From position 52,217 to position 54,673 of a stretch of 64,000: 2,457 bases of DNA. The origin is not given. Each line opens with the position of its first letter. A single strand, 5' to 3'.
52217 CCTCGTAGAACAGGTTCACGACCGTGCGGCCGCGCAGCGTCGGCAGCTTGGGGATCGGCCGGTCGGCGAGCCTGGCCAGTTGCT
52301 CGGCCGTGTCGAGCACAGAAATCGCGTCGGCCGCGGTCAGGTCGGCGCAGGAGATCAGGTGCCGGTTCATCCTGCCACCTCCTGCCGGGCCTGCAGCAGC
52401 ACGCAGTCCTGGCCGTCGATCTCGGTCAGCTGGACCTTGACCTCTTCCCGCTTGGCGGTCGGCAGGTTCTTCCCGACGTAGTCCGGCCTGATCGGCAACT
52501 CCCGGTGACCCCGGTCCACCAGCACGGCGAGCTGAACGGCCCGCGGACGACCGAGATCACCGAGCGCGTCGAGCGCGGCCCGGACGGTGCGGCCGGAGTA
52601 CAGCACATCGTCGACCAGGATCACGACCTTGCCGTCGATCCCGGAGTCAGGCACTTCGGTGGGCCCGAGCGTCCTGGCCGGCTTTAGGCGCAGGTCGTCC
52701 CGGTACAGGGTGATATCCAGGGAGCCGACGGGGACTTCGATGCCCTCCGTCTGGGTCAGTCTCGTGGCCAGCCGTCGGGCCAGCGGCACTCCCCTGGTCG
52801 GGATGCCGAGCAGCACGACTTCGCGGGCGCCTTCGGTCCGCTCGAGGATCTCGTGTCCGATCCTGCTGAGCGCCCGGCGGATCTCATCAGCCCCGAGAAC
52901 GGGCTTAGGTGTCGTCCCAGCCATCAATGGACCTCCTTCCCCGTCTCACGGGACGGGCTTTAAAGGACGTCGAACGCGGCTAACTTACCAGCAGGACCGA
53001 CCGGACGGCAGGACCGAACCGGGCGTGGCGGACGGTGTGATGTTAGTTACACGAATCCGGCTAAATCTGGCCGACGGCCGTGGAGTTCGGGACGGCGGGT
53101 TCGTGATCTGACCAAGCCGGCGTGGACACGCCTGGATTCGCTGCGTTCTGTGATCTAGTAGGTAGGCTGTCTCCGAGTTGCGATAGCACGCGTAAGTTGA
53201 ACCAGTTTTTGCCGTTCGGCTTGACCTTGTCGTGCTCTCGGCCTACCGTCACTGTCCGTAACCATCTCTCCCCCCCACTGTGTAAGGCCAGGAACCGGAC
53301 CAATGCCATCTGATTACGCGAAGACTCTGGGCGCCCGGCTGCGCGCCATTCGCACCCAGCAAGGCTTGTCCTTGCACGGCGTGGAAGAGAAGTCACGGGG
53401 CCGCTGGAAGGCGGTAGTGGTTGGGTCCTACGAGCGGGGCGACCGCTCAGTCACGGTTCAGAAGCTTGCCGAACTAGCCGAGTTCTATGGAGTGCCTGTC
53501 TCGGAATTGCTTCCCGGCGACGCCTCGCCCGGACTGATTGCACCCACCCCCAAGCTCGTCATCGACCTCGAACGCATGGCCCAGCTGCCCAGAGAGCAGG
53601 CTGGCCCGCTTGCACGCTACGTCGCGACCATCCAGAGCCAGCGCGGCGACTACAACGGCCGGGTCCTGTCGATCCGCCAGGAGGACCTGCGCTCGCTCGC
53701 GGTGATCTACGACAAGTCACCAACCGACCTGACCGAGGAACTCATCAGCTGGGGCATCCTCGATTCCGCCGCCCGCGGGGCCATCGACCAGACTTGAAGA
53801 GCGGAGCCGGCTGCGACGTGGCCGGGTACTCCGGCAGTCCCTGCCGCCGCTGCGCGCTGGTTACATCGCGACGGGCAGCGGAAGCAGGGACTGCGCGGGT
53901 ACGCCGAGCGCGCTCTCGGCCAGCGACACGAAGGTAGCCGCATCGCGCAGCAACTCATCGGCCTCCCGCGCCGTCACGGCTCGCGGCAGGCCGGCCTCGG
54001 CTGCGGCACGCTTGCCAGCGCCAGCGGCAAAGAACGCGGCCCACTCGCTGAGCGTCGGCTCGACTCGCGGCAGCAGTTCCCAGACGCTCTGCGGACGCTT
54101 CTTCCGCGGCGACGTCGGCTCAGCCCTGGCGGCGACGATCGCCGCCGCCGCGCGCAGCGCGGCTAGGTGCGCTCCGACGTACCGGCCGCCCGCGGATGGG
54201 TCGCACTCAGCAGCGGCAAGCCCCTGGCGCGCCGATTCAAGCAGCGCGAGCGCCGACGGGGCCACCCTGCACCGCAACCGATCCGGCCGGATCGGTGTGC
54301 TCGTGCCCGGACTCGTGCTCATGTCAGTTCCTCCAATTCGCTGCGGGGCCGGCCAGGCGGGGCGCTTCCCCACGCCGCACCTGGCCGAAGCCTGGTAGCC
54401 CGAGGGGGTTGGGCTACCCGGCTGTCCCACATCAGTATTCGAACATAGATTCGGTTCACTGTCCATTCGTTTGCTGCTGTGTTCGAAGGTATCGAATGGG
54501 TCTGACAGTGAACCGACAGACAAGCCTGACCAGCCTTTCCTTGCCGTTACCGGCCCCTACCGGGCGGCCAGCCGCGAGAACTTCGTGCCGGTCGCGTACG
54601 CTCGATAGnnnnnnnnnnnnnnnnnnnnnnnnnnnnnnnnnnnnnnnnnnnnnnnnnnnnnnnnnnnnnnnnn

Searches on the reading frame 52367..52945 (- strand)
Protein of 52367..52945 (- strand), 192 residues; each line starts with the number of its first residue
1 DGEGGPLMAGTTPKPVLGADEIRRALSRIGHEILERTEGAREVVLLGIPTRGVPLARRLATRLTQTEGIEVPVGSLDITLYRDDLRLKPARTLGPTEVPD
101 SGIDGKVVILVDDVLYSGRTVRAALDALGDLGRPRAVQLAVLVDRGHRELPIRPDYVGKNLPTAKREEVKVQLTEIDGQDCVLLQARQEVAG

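Call 33: search_protein_families(library=pfam, proteins=[window:52367-52945:-], max_evalue=0.001)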
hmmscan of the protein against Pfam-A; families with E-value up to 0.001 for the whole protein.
window:52367-52945:- (192 aa): 2 families
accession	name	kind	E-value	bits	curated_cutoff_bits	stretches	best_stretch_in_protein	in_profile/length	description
PF00156.33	Pribosyltran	-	3.7e-22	78.8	26.3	1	31-167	20-149/158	Phosphoribosyl transferase domain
PF24390.1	PRTase-CE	-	0.00048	20.5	27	1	77-130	80-130/253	PRTase-CE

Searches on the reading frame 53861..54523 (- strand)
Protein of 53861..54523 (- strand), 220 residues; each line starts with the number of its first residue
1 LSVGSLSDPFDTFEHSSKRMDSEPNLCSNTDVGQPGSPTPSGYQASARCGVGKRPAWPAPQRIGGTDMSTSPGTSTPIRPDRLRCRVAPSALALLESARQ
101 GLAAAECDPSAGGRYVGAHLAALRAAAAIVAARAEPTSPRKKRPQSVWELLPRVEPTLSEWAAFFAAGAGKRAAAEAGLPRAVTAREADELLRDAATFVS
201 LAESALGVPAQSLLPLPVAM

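Call 33: search_protein_families(library=pfam, proteins=[window:53861-54523:-], max_evalue=0.001)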
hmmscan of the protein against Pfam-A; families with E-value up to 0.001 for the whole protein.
window:53861-54523:- (220 aa): 1 family
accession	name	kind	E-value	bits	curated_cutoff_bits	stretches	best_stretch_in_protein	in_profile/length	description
PF18726.6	HEPN_SAV_6107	-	2.1e-33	115.2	27.2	1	109-201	5-96/98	SAV_6107-like HEPN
